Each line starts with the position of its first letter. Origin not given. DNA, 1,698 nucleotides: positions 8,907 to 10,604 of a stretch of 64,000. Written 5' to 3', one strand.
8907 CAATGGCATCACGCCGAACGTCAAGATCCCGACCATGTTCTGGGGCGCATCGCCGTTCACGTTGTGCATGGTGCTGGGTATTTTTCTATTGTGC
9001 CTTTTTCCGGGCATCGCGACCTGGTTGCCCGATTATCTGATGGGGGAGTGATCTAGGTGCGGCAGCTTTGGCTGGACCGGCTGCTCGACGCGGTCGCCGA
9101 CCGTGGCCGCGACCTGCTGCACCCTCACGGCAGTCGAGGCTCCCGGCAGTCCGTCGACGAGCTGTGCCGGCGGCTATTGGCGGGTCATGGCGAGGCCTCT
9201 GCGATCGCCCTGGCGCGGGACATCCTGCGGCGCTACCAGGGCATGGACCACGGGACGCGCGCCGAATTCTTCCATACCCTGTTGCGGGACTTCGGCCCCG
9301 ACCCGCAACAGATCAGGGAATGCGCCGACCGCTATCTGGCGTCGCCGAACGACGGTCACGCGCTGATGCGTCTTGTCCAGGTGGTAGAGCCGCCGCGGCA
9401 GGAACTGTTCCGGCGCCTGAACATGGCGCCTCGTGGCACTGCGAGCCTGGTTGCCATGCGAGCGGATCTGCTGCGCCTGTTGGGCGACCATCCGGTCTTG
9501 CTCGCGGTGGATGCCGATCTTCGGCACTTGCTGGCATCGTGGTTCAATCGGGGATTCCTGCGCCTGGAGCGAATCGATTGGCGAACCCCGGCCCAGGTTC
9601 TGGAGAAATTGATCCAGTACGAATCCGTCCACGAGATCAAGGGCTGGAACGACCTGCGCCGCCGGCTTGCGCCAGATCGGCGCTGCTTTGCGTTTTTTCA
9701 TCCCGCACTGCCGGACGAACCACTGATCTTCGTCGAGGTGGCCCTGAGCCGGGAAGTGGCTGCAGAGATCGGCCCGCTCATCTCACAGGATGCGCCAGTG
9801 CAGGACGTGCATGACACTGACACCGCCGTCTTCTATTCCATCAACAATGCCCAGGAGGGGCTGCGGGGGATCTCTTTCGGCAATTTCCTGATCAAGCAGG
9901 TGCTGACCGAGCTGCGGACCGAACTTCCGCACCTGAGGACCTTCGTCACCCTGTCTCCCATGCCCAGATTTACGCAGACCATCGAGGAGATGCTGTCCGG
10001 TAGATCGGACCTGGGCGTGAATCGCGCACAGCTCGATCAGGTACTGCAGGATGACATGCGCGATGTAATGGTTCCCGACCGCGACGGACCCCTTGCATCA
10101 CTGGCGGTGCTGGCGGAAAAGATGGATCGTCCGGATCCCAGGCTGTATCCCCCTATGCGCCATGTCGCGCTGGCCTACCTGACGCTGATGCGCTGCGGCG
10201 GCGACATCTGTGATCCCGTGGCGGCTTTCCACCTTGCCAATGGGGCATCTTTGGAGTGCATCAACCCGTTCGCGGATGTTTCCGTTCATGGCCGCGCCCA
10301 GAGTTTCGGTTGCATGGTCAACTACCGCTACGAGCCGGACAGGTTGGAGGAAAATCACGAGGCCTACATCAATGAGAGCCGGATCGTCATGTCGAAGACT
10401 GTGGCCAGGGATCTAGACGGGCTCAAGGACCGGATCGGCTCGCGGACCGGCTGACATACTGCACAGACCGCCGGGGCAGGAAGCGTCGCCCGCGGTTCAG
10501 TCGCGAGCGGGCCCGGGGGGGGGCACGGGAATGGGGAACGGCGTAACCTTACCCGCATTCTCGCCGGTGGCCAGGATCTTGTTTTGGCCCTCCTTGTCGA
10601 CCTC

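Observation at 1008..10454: Two divergent malonate modules side by side: a lower-GC acquired cassette next to the wreck of the resident high-GC copy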

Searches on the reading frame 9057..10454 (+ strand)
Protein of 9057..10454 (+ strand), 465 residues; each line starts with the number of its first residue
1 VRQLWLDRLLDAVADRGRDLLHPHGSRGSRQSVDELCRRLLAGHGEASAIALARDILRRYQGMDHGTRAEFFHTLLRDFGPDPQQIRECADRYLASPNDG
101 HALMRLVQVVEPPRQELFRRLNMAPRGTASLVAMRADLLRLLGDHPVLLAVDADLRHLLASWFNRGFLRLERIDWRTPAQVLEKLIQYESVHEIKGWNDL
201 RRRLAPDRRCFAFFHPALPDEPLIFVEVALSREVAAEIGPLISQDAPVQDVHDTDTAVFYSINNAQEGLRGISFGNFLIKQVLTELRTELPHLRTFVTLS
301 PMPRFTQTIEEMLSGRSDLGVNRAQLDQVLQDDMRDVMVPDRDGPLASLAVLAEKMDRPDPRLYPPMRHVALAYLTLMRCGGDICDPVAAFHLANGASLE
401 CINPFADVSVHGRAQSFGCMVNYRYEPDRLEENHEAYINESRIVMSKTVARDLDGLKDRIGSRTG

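Call 3: search_protein_families(library=pfam, proteins=[window:9057-10454:+])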
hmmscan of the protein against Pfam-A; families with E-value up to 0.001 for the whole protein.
window:9057-10454:+ (465 aa): 2 families
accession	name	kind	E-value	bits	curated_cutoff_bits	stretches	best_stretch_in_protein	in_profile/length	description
PF05292.17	MCD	-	3.1e-91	306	23.2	1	166-426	1-253/253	Malonyl-CoA decarboxylase C-terminal domain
PF17408.7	MCD_N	-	9.1e-29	99.9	22.4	1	79-163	1-85/85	Malonyl-CoA decarboxylase N-terminal domain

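Call 37: find_homologous_proteins(query=window:9057-10454:+, max_evalue=1e-30)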
Query window:9057-10454:+ (465 aa): 8000 proteins with E <= 1e-30 among 8000 candidates; the best 120 are listed.
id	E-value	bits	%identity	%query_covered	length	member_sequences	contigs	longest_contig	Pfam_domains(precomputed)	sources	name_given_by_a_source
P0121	0.0e+0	1052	99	100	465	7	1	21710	PF05292.18,PF17408.8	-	-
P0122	2.4e-235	800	77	99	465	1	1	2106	PF05292.18,PF17408.8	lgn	-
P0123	3.5e-157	542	56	99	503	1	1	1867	PF05292.18,PF17408.8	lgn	-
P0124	4.5e-157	542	59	97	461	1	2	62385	PF05292.18,PF17408.8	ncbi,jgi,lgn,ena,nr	ncbi:MAG: malonyl-CoA decarboxylase [Chromatiaceae bacterium]|jgi:malonyl-CoA decarboxylase|nr:malon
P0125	2.3e-156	539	56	98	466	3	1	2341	PF05292.18,PF17408.8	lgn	-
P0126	1.2e-155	537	56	99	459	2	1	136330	PF05292.18,PF17408.8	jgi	-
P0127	3.9e-155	535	56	97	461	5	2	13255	PF05292.18,PF17408.8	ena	-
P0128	4.4e-155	535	57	97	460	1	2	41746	PF05292.18,PF17408.8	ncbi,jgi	-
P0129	5.6e-155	535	56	97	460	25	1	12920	PF05292.18,PF17408.8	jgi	-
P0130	7.6e-155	534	56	97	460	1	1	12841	PF05292.18,PF17408.8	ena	-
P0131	9.3e-155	534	57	97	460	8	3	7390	PF05292.18,PF17408.8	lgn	-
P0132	1.8e-154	533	57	97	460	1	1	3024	PF05292.18,PF17408.8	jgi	-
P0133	2.0e-154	533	57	97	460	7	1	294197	PF05292.18,PF17408.8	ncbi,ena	-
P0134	2.2e-154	533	57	97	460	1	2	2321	PF05292.18,PF17408.8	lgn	-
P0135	2.2e-154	533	57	97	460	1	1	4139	PF05292.18,PF17408.8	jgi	-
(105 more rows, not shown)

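Call 38: find_encoding_contigs(protein=P0121, flank=10000, max_places=6)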
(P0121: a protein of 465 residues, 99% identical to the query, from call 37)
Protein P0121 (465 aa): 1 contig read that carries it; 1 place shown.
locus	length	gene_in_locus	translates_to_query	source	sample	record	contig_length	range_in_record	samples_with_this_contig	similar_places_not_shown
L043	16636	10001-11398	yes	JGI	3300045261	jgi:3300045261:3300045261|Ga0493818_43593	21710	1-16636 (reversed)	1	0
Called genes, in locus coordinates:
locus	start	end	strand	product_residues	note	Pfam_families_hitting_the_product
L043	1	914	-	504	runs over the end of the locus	PF00501:AMP-binding, PF13193:AMP-binding_C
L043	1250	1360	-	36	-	-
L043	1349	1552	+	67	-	PF01797:Y1_Tnp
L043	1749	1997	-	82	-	-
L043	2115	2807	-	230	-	PF00392:GntR, PF07729:FCD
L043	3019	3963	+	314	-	PF03480:DctP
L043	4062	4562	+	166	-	PF04290:DctQ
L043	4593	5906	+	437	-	PF06808:DctM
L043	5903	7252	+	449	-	PF17408:MCD_N, PF05292:MCD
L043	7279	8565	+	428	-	PF02515:CoA_transf_3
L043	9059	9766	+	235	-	PF06808:DctM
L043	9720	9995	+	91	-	PF06808:DctM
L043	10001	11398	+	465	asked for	PF17408:MCD_N, PF05292:MCD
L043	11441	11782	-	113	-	PF08850:DUF1820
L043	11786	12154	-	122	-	PF04430:DUF498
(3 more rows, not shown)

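Call 39: find_encoding_contigs(protein=P0122, flank=10000, max_places=3)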
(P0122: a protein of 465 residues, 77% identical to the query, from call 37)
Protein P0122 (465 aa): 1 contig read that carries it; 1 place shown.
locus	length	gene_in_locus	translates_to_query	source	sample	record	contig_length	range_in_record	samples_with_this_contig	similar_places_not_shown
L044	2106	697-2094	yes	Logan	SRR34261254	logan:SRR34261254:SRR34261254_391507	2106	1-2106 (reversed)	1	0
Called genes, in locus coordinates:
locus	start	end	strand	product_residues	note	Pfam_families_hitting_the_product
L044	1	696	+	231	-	?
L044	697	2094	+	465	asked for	PF17408:MCD_N, PF05292:MCD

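Call 58: search_protein_families(library=ncbifam, proteins=[window:9057-10454:+], max_evalue=0.00001)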
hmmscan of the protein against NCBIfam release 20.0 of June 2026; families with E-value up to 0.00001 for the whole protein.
window:9057-10454:+ (465 aa): 0 families
